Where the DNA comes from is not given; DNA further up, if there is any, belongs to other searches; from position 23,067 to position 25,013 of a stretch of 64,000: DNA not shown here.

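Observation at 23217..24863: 13-15-heme NapC/NirT-family inner-membrane cytochrome (ImcH-like) converging head-to-tail on ACIII with zero intergenic space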

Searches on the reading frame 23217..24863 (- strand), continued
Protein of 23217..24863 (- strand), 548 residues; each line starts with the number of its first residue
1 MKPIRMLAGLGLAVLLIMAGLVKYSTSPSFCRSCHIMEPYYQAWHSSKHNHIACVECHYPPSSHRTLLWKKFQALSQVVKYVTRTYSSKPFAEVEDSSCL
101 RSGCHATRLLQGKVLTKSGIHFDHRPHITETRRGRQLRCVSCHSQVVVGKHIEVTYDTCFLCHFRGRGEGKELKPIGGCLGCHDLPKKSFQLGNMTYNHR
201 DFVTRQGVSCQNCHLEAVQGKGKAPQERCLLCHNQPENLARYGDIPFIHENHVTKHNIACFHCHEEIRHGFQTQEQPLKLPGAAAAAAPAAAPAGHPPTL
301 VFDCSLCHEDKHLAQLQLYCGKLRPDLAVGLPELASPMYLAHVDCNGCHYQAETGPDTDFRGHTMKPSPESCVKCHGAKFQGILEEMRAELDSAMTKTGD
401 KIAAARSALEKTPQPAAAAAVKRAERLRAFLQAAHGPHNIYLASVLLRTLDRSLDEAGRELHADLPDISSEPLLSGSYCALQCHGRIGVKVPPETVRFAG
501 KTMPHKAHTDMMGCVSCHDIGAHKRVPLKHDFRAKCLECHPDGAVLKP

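Call 9: search_solved_structures(query=window:23217-24863:-, max_evalue=1, show_alignments=3)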
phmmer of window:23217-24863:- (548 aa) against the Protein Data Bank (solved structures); distinct sequences matched with E-value up to 1: 6.
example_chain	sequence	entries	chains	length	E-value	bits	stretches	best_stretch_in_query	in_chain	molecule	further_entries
2j7a_C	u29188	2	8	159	1.3e-07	33.8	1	8-73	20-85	CYTOCHROME C QUINOL DEHYDROGENASE NRFH | NAPC/NIRT CYTOCHROME C FAMILY PROTEIN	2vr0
2bq4_A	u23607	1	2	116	0.0085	17.9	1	158-235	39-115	BASIC CYTOCHROME C3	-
8k9e_A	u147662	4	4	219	0.015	17.1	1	114-241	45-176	Cytochrome c7-like domain-containing protein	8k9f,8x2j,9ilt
6f0k_A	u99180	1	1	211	0.025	16.4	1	196-235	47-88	Cytochrome c family protein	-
1kwj_A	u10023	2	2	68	0.097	14.4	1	501-542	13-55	cytochrome c7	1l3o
1ehj_A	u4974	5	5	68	0.12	14.2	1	500-542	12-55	CYTOCHROME C7 | CYTOCHROME C551.5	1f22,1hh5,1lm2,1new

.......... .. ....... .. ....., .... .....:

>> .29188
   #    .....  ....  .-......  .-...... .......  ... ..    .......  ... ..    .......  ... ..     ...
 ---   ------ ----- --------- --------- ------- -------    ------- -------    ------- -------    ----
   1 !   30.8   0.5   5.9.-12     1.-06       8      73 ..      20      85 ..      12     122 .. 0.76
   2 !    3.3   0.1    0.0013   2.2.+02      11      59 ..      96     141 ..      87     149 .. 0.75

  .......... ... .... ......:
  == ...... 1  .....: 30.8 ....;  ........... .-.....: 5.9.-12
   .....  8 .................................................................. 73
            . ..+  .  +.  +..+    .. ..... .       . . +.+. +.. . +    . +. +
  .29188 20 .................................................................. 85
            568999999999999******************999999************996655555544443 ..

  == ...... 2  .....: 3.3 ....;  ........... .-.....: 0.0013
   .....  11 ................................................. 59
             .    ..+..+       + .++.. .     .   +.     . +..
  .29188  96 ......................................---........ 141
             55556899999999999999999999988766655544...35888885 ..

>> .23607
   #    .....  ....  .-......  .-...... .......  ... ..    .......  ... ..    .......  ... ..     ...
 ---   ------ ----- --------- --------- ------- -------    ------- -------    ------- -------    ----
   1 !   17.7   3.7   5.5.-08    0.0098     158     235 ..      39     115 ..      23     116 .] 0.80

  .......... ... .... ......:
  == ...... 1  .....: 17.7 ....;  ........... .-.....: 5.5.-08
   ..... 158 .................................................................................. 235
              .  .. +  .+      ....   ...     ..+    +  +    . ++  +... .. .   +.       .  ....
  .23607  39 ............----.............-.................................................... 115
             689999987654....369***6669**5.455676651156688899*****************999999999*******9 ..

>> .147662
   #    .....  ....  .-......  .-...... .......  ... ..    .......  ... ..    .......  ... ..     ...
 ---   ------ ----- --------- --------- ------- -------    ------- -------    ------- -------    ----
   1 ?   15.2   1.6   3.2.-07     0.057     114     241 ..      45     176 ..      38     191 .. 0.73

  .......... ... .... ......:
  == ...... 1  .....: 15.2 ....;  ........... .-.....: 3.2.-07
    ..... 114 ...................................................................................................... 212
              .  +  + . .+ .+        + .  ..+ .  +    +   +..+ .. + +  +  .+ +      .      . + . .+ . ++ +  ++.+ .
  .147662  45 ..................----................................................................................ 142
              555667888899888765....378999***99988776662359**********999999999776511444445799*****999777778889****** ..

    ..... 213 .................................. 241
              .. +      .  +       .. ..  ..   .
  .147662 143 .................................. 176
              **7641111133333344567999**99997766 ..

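Call 10: find_encoding_contigs(protein=P0001, flank=10000, max_places=3)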
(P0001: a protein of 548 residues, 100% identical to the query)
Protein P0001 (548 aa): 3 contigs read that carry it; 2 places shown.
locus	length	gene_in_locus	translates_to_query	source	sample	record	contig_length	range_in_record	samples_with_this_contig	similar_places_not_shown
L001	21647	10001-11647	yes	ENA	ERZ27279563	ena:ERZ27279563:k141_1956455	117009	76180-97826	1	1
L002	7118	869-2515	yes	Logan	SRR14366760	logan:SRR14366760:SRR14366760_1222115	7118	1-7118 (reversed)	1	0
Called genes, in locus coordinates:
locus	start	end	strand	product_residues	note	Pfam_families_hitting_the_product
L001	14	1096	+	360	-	PF05201:GlutR_N, PF03807:F420_oxidored (faint), PF01488:Shikimate_DH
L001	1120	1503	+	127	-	PF02085:Cytochrom_CIII (weak), PF14522:Cytochrome_C7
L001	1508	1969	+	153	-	PF00027:cNMP_binding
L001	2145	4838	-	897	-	PF00330:Aconitase, PF00694:Aconitase_C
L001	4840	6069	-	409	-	PF00180:Iso_dh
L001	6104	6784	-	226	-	PF23914:TPR_CcmH_CycH (weak), PF03704:BTAD (faint), PF12895:ANAPC3 (faint), PF13424:TPR_12 (weak), PF21033:RMD1-3 (weak), PF13432:TPR_16, PF13414:TPR_11, PF13424:TPR_12 (weak), +11 more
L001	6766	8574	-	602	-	PF17297:PEPCK_N, PF00821:PEPCK_GTP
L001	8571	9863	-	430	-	PF00285:Citrate_synt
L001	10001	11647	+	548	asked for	PF03264:Cytochrom_NNT, PF14522:Cytochrome_C7 (faint), PF02085:Cytochrom_CIII (faint), PF14537:Cytochrom_c3_2 (weak)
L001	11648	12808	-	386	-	-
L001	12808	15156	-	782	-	PF00034:Cytochrom_C, PF13442:Cytochrome_CBB3, PF00034:Cytochrom_C, PF13442:Cytochrome_CBB3, PF00034:Cytochrom_C (weak), PF13442:Cytochrome_CBB3, PF00034:Cytochrom_C (weak), PF13442:Cytochrome_CBB3 (weak), +4 more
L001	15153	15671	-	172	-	PF11821:ActD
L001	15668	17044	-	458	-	PF03916:NrfD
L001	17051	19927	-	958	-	PF04879:Molybdop_Fe4S4, PF13183:Fer4_8 (faint), PF13187:Fer4_9 (faint), PF12838:Fer4_7 (weak), PF13247:Fer4_11 (weak)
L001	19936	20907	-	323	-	PF00034:Cytochrom_C (weak), PF02085:Cytochrom_CIII (faint), PF14537:Cytochrom_c3_2 (faint), PF14522:Cytochrome_C7 (weak)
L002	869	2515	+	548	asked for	PF03264:Cytochrom_NNT, PF14522:Cytochrome_C7 (faint), PF02085:Cytochrom_CIII (faint), PF14537:Cytochrom_c3_2 (weak)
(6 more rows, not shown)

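Call 11: list_cluster_members(proteins=[P0001, P0002, P0005])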
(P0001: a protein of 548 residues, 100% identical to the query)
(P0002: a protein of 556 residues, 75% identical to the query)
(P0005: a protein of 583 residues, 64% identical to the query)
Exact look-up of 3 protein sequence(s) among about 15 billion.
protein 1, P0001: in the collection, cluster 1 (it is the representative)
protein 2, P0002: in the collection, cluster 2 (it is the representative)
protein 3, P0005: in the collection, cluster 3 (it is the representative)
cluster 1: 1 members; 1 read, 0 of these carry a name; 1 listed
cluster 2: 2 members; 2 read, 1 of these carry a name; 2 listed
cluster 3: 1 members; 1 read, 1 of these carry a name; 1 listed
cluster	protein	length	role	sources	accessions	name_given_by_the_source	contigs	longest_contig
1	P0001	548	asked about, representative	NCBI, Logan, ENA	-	-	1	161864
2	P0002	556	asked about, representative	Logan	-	-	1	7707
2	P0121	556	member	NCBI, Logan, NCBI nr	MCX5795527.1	MAG: cytochrome c3 family protein [Elusimicrobia bacterium] | cytochrome c3 family protein [Elusimicrobiota bacterium]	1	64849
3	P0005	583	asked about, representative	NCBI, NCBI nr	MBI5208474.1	MAG: NapC/NirT family cytochrome c [Elusimicrobia bacterium] | NapC/NirT family cytochrome c [Elusimicrobiota bacterium]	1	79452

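Call 12: find_encoding_contigs(protein=P0005, flank=8000, max_places=2)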
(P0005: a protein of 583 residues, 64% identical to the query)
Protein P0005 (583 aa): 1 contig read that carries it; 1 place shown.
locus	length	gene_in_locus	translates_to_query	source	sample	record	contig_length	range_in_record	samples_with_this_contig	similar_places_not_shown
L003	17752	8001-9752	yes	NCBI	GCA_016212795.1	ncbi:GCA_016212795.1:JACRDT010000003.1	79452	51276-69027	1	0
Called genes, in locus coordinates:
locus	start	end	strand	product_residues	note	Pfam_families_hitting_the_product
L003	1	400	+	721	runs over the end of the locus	PF01432:Peptidase_M3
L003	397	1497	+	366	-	PF04055:Radical_SAM, PF13186:SPASM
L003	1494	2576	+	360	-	PF01208:URO-D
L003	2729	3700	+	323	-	PF00762:Ferrochelatase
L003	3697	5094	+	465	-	PF01266:DAO (weak), PF01593:Amino_oxidase, PF13450:NAD_binding_8, PF13454:NAD_binding_9 (faint)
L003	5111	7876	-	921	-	PF02085:Cytochrom_CIII (faint), PF09699:Paired_CXXCH_1 (faint), PF14522:Cytochrome_C7 (faint), PF14537:Cytochrom_c3_2 (faint), PF22113:Mtrc-MtrF_II-IV_dom (faint)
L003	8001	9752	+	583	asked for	PF03264:Cytochrom_NNT, PF14522:Cytochrome_C7 (faint), PF02085:Cytochrom_CIII (faint), PF14537:Cytochrom_c3_2 (weak)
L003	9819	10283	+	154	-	PF13435:Cytochrome_C554 (faint), PF09699:Paired_CXXCH_1 (faint), PF14522:Cytochrome_C7 (faint), PF14537:Cytochrom_c3_2 (weak)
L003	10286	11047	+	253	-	PF12838:Fer4_7, PF13183:Fer4_8 (weak), PF13237:Fer4_10 (weak), PF13247:Fer4_11, PF00037:Fer4 (weak), PF12797:Fer4_2 (weak), PF12837:Fer4_6 (weak), PF13237:Fer4_10 (weak), +5 more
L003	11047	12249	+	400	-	PF03916:NrfD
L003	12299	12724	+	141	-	PF25471:TM_PetC (weak), PF00355:Rieske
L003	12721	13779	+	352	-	PF00033:Cytochrome_B, PF13631:Cytochrom_B_N_2, PF00032:Cytochrom_B_C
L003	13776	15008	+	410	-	PF14522:Cytochrome_C7 (faint), PF09699:Paired_CXXCH_1 (faint), PF14537:Cytochrom_c3_2 (weak)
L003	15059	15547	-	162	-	-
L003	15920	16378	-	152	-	PF00027:cNMP_binding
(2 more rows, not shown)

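Call 13: find_encoding_contigs(protein=P0030, flank=8000, max_places=2)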
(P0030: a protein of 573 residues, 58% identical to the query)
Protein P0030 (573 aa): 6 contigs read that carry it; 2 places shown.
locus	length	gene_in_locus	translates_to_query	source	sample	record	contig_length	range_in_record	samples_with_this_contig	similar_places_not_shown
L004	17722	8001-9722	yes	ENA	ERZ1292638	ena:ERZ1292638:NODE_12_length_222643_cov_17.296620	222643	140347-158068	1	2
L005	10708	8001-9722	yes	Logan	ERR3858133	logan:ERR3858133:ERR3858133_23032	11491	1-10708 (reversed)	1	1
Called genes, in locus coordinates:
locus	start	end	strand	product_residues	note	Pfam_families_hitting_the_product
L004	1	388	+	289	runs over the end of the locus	-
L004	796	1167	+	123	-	-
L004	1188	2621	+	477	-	PF13174:TPR_6 (faint), PF13424:TPR_12 (faint), PF13428:TPR_14 (faint), PF13432:TPR_16 (faint), PF14559:TPR_19 (faint)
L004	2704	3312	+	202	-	PF00581:Rhodanese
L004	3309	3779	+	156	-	PF07291:MauE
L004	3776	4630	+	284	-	-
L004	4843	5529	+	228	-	PF00583:Acetyltransf_1, PF13508:Acetyltransf_7 (faint), PF08445:FR47 (weak)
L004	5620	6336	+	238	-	PF00027:cNMP_binding, PF13545:HTH_Crp_2, PF00325:Crp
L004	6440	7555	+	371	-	PF13353:Fer4_12 (weak), PF04055:Radical_SAM, PF13186:SPASM (weak)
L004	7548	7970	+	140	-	PF00027:cNMP_binding (weak)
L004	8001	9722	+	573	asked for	PF03264:Cytochrom_NNT, PF02085:Cytochrom_CIII (faint), PF14522:Cytochrome_C7 (faint), PF14537:Cytochrom_c3_2 (weak)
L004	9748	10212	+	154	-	PF13435:Cytochrome_C554 (faint), PF14522:Cytochrome_C7 (faint), PF09699:Paired_CXXCH_1 (faint), PF14537:Cytochrom_c3_2 (faint)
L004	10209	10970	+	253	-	PF12838:Fer4_7, PF13183:Fer4_8 (weak), PF13237:Fer4_10 (weak), PF13247:Fer4_11, PF00037:Fer4 (weak), PF12797:Fer4_2 (weak), PF12837:Fer4_6 (weak), PF13237:Fer4_10 (weak), +5 more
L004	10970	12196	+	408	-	PF03916:NrfD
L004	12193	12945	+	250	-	PF14537:Cytochrom_c3_2 (faint), PF22113:Mtrc-MtrF_II-IV_dom (faint), PF14522:Cytochrome_C7 (weak)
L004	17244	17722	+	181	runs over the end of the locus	PF02085:Cytochrom_CIII (faint), PF14522:Cytochrome_C7 (weak)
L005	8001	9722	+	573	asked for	PF03264:Cytochrom_NNT, PF02085:Cytochrom_CIII (faint), PF14522:Cytochrome_C7 (faint), PF14537:Cytochrom_c3_2 (weak)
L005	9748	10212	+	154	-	PF13435:Cytochrome_C554 (faint), PF14522:Cytochrome_C7 (faint), PF09699:Paired_CXXCH_1 (faint), PF14537:Cytochrom_c3_2 (faint)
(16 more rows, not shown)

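Call 14: find_encoding_contigs(protein=P0067, flank=8000, max_places=2)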
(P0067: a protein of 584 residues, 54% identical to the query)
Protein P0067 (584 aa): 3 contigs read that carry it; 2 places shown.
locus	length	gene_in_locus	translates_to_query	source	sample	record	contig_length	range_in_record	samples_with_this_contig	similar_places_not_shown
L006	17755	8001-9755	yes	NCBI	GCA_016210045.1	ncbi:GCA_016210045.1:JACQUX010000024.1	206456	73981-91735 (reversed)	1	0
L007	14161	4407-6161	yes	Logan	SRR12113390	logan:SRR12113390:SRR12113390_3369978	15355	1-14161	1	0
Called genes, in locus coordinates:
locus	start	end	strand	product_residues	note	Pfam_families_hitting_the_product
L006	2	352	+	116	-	-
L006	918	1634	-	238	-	PF00215:OMPdecase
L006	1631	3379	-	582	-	PF00587:tRNA-synt_2b, PF04073:tRNA_edit, PF03129:HGTP_anticodon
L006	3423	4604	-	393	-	PF03916:NrfD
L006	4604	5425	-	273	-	PF00037:Fer4 (weak), PF12838:Fer4_7, PF13247:Fer4_11, PF13187:Fer4_9 (weak), PF13237:Fer4_10, PF00037:Fer4 (weak), PF12797:Fer4_2 (weak), PF12837:Fer4_6 (weak), +6 more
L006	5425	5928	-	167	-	PF09699:Paired_CXXCH_1 (faint), PF14522:Cytochrome_C7 (faint), PF14537:Cytochrom_c3_2 (faint)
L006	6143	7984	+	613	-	PF14522:Cytochrome_C7 (faint), PF14537:Cytochrom_c3_2 (faint), PF22113:Mtrc-MtrF_II-IV_dom (weak), PF01292:Ni_hydr_CYTB (faint)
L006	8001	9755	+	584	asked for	PF03264:Cytochrom_NNT, PF02085:Cytochrom_CIII (faint), PF14522:Cytochrome_C7 (faint), PF14537:Cytochrom_c3_2 (weak)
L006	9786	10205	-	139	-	PF01850:PIN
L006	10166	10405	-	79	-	-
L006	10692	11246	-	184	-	-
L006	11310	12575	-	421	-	PF13372:Alginate_exp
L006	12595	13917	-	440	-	PF07690:MFS_1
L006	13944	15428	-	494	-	PF07690:MFS_1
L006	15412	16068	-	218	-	PF01814:Hemerythrin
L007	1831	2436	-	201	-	PF09699:Paired_CXXCH_1 (faint), PF14522:Cytochrome_C7 (faint), PF14537:Cytochrom_c3_2 (faint)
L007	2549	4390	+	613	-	PF14522:Cytochrome_C7 (faint), PF14537:Cytochrom_c3_2 (faint), PF22113:Mtrc-MtrF_II-IV_dom (weak), PF01292:Ni_hydr_CYTB (faint)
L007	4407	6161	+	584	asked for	PF03264:Cytochrom_NNT, PF02085:Cytochrom_CIII (faint), PF14522:Cytochrome_C7 (faint), PF14537:Cytochrom_c3_2 (weak)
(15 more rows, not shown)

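Call 24: find_related_loci(query=A1, collection=genome_contigs, flank=10000)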
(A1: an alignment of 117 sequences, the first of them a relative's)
Query A1 (548 aa) in genome_contigs; peptide patterns used: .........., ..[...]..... (x = any residue, [..] = any of these).
599 stretches matched a pattern (row limit reached: there are more); 583 encode a relative of the query (tblastn E <= 1e-3); the best 80 are kept; 80 distinct loci.
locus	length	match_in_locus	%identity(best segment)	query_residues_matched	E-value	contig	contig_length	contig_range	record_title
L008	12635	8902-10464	64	22-542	0e+0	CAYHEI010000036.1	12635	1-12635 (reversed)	MAG TPA_asm: uncultured bacterium isolate ERP119705_co12_111 genome assembly, contig: NODE_5978_length_12635_cov_4.96295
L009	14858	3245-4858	62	8-542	0e+0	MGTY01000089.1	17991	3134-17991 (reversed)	MAG: Elusimicrobia bacterium GWA2_69_24 gwa2_scaffold_4505, whole genome shotgun sequence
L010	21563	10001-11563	62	23-547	0e+0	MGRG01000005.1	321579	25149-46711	MAG: Deltaproteobacteria bacterium RIFCSPHIGHO2_01_FULL_43_49 rifcsphigho2_01_scaffold_20, whole genome shotgun sequence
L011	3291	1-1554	62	28-542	0e+0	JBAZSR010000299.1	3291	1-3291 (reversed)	MAG: Elusimicrobiota bacterium isolate SO_2017_GW1_178 NODE_116811_length_3291_cov_0.552465_OW334_2017, whole genome sho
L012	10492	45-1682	58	6-540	0e+0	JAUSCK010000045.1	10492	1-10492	MAG: Elusimicrobiota bacterium isolate E14_concoct.bin.112_sub E14_k141_1646111, whole genome shotgun sequence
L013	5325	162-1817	60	6-541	0e+0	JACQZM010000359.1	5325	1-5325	MAG: Candidatus Riflebacteria bacterium isolate NC_groundwater_1567_Pr4_S-0.65um_68_8 SR1-18-Sp65_coassembly_scaffold_18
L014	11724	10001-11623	59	6-541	0e+0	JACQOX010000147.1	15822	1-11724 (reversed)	MAG: Deltaproteobacteria bacterium isolate NC_groundwater_1292_Ag_S-0.2um_52_21 S_p2_S4_coassembly_k141_3095629, whole g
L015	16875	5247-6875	58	10-540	0e+0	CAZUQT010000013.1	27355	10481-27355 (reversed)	MAG TPA_asm: uncultured Elusimicrobiaceae bacterium isolate SRP302447_co3_112 genome assembly, contig: NODE_4726_length_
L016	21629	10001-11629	58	10-540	0e+0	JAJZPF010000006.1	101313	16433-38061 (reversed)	MAG: bacterium isolate SKS1.bin115 NODE_286_length_101313_cov_6.498290, whole genome shotgun sequence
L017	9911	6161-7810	57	6-542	0e+0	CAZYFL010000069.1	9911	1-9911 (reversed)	MAG TPA_asm: uncultured Elusimicrobiaceae bacterium isolate binchicken_co248_98 genome assembly, contig: NODE_9617_lengt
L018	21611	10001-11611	58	20-548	0e+0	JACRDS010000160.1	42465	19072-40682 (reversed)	MAG: Elusimicrobia bacterium isolate NC_groundwater_1678_Pr3_B-0.1um_69_20 SR-2_scaffold_141_3349900, whole genome shotg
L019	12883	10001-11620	58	4-540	0e+0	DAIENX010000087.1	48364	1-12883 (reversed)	MAG TPA_asm: Elusimicrobia bacterium isolate clean1135 k141_1475182, whole genome shotgun sequence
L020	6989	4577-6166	58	12-540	0e+0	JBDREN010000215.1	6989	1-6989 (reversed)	MAG: Elusimicrobiota bacterium isolate MEGAHIT-group-1.316 k141_3416526, whole genome shotgun sequence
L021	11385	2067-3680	58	4-542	0e+0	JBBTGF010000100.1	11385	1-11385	MAG: Elusimicrobiota bacterium isolate H32-bin141_1 H32_bin141_1_000000000100, whole genome shotgun sequence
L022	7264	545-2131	60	23-540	0e+0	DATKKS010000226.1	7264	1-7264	MAG TPA_asm: Candidatus Saccharimonadales bacterium isolate SMAG_U14664 k141_2745304, whole genome shotgun sequence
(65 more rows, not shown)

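Call 31: predict_structure(alignment_id=A1)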
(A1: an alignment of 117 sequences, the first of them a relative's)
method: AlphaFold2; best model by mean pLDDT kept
length: 548 residues; sequences in the alignment: 117
mean_pLDDT: 84.6   pTM: 0.78
mean pLDDT of the five models: 84.6, 82.4, 81.9, 80.8, 78.4
residues with pLDDT >= 90: 240; 70-90: 238; 50-70: 42; < 50: 28
segments of 3 or more residues with pLDDT < 50: 276-289, 296-304
pLDDT, mean of each block of 10 residues (from residue 1): 89 94 84 79 87 80 80 72 57 80 82 86 88 82 67 77 91 90 90 78 87 84 93 92 93 86 88 55 44 44 52 89 93 90 80 80 82 88 93 98 98 98 98 95 97 98 98 95 87 91 94 96 92 94 75
secondary structure, 60 per line:
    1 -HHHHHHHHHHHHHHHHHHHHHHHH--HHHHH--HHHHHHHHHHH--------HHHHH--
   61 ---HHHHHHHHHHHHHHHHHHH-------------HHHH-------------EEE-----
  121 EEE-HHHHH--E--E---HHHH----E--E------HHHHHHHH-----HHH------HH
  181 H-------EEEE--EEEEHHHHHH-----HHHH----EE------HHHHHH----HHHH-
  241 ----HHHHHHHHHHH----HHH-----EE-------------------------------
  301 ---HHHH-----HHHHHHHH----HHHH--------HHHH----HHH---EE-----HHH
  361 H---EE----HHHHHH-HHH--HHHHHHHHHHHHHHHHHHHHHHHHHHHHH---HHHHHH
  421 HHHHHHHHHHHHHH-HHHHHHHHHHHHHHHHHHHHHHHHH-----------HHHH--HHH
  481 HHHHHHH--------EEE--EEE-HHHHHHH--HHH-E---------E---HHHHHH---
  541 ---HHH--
elements in order: H2-25 H28-32 H35-45 H54-58 H64-82 H96-99 E113-115 E121-123 H125-129 H139-142 H157-164 E189-192 E195-198 H199-204 H210-213 H226-231 H236-239 H245-255 H304-307 H313-320 H325-328 H337-340 H358-361 H371-376 H383-411 H415-434 H436-460 H472-475 H478-487 E496-498 E501-503 H505-511 H532-537
